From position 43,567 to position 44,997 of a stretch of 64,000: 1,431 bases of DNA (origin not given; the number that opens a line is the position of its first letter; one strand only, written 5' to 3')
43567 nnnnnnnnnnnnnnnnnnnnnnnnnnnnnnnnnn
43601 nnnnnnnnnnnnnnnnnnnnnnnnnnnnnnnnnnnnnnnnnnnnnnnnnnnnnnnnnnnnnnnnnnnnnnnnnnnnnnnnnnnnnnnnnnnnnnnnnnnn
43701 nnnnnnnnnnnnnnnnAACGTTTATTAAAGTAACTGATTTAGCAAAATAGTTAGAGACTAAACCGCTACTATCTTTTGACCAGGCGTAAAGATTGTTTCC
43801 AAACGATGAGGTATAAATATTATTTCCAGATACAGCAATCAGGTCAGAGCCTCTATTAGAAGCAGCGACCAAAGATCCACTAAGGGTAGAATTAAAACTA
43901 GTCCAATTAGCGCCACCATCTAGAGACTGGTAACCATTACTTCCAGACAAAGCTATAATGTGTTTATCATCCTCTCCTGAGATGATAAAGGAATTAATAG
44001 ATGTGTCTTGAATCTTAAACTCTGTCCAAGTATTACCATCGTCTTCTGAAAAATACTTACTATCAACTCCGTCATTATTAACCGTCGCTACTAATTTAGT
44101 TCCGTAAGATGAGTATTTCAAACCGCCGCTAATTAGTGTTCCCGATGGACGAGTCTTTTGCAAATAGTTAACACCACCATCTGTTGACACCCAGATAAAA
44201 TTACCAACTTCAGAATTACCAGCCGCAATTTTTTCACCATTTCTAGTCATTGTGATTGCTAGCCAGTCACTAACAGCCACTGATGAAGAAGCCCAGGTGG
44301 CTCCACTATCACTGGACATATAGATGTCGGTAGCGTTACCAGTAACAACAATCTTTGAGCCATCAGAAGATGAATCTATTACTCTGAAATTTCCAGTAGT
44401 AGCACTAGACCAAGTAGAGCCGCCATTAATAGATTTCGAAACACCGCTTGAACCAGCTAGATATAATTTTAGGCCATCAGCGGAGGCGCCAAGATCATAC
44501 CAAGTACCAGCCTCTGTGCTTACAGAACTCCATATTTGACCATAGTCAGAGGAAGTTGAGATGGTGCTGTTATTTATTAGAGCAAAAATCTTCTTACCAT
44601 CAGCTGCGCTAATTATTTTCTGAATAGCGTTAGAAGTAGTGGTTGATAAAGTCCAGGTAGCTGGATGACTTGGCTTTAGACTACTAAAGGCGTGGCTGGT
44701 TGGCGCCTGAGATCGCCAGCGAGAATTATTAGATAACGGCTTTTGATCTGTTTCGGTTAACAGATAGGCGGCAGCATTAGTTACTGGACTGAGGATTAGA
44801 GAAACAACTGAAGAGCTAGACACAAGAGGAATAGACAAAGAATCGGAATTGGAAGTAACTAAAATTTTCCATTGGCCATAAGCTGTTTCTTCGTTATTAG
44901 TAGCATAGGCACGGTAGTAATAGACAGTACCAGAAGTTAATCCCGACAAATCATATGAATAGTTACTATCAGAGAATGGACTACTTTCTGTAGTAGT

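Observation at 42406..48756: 2116-aa secreted mosaic surface protein, with two propeller-repeat arrays plus an Asp-box propeller and a duplicated C-terminal module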

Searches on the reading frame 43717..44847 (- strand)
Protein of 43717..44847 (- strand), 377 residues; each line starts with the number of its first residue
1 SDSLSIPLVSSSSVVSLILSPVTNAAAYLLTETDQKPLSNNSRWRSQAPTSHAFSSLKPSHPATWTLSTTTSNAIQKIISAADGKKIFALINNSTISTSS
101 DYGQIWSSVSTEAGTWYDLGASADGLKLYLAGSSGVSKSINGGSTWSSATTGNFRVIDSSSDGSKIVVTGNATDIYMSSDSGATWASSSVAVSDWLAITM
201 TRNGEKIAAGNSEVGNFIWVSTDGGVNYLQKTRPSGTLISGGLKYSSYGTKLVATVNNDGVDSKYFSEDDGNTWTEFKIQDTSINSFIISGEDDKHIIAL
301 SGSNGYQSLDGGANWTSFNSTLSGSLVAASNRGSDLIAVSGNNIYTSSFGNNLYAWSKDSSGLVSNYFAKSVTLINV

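Call 7: search_protein_families(library=pfam, proteins=[window:43717-44847:-], max_evalue=10)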
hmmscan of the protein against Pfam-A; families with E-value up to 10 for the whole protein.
seq(377 aa): 4 families
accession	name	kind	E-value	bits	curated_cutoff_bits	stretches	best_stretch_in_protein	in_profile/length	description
PF15902.12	Sortilin-Vps10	-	1.5e-12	47.5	33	3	218-365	3-154/446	Sortilin, neurotensin receptor 3,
PF24316.1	Tli3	-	0.0013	19.6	27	1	194-231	63-98/129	T6SS Tli3 immunity protein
PF03174.19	CHB_HEX_C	-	0.17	12.3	23.6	0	251-283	25-56/76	Chitobiase/beta-hexosaminidase C-terminal domain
PF02012.26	BNR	-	0.83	10.3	27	0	308-316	3-11/12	BNR/Asp-box repeat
